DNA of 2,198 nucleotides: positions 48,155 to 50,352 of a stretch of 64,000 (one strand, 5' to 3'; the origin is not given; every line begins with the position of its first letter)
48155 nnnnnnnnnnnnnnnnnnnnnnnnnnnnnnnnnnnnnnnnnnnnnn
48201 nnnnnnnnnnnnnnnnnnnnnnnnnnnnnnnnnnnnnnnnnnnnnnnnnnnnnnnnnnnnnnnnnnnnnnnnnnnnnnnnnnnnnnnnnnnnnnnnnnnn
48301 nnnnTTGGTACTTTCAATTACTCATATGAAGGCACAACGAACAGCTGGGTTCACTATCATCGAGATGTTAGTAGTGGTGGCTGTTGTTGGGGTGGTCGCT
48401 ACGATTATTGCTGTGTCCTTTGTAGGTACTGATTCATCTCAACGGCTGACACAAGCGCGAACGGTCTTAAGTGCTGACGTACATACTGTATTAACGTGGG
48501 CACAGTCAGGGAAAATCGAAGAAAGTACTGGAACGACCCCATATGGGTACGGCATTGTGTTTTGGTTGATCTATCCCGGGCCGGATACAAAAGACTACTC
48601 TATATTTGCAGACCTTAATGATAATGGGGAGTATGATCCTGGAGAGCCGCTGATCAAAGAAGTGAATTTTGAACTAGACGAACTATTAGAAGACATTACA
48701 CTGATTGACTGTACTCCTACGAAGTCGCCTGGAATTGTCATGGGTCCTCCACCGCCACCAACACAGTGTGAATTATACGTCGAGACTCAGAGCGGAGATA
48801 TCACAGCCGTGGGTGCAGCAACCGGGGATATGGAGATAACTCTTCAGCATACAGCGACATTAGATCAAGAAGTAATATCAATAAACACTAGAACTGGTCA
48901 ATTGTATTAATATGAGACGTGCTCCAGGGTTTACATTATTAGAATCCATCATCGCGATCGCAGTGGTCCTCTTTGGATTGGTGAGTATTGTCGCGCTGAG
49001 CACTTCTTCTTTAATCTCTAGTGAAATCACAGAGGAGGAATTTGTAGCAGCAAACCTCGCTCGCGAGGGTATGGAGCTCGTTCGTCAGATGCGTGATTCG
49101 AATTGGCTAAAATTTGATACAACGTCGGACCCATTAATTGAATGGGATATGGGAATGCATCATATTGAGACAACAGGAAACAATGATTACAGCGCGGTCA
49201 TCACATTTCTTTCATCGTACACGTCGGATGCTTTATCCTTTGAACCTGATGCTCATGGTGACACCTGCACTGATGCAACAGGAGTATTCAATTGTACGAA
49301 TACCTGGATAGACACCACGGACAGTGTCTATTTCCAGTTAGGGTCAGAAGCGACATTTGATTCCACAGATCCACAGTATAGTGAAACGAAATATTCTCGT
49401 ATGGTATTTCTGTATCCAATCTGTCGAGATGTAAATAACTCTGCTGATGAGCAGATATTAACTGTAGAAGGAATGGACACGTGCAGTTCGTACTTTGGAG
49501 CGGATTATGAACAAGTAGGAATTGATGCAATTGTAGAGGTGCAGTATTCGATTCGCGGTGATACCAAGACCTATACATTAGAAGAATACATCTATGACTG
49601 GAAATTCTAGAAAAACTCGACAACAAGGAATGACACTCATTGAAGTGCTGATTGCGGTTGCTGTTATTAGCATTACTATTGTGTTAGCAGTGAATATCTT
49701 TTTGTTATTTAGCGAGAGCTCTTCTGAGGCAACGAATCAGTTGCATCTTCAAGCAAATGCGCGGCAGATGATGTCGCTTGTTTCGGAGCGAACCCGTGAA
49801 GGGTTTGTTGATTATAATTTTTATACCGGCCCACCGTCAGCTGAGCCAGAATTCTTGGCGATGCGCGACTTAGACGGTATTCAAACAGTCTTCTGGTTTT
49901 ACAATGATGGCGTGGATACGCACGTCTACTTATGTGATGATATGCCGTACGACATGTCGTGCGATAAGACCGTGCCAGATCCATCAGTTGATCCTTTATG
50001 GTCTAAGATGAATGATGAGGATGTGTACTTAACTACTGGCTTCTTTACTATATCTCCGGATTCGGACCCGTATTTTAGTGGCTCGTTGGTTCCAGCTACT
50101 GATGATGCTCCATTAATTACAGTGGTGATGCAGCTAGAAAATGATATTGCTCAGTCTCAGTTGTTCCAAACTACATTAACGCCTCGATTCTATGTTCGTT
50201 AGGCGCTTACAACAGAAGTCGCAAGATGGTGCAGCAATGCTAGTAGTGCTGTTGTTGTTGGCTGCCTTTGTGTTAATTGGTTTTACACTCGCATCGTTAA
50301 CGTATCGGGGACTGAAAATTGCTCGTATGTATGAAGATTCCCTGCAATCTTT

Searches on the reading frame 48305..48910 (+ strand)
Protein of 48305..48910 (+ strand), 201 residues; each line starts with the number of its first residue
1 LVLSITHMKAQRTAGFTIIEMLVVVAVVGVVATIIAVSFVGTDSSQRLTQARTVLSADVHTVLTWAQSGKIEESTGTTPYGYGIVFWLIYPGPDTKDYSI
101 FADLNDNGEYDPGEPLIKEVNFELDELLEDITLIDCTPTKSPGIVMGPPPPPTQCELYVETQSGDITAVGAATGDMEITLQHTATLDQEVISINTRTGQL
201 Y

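Call 58: search_protein_families(library=pfam, proteins=[window:48305-48910:+], max_evalue=0.001)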
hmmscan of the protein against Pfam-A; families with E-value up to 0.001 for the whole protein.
window:48305-48910:+ (201 aa): 1 family
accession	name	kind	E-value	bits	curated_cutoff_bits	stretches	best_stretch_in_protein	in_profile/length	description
PF07963.17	N_methyl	-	6.3e-06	26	21.2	1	12-35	3-26/27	Prokaryotic N-terminal methylation motif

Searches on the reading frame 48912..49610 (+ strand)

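Call 58: search_protein_families(library=pfam, proteins=[window:48912-49610:+], max_evalue=0.001)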
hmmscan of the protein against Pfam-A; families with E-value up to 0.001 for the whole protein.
window:48912-49610:+ (232 aa): 1 family
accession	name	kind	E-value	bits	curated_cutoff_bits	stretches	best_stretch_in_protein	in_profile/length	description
PF07963.17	N_methyl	-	0.00066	19.6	21.2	0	1-26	1-26/27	Prokaryotic N-terminal methylation motif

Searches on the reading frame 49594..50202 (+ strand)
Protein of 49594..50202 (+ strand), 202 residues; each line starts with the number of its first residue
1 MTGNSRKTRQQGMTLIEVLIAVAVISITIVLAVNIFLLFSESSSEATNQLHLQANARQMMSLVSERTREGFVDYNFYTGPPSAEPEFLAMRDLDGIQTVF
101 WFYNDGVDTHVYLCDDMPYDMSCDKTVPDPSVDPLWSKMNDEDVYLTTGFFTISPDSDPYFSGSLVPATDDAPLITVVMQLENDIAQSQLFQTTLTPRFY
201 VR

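Call 58: search_protein_families(library=pfam, proteins=[window:49594-50202:+], max_evalue=0.001)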
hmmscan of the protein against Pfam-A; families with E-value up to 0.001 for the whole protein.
window:49594-50202:+ (202 aa): 1 family
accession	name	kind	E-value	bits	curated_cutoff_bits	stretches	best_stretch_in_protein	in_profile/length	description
PF07963.17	N_methyl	-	3e-07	30.2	21.2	1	8-32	2-26/27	Prokaryotic N-terminal methylation motif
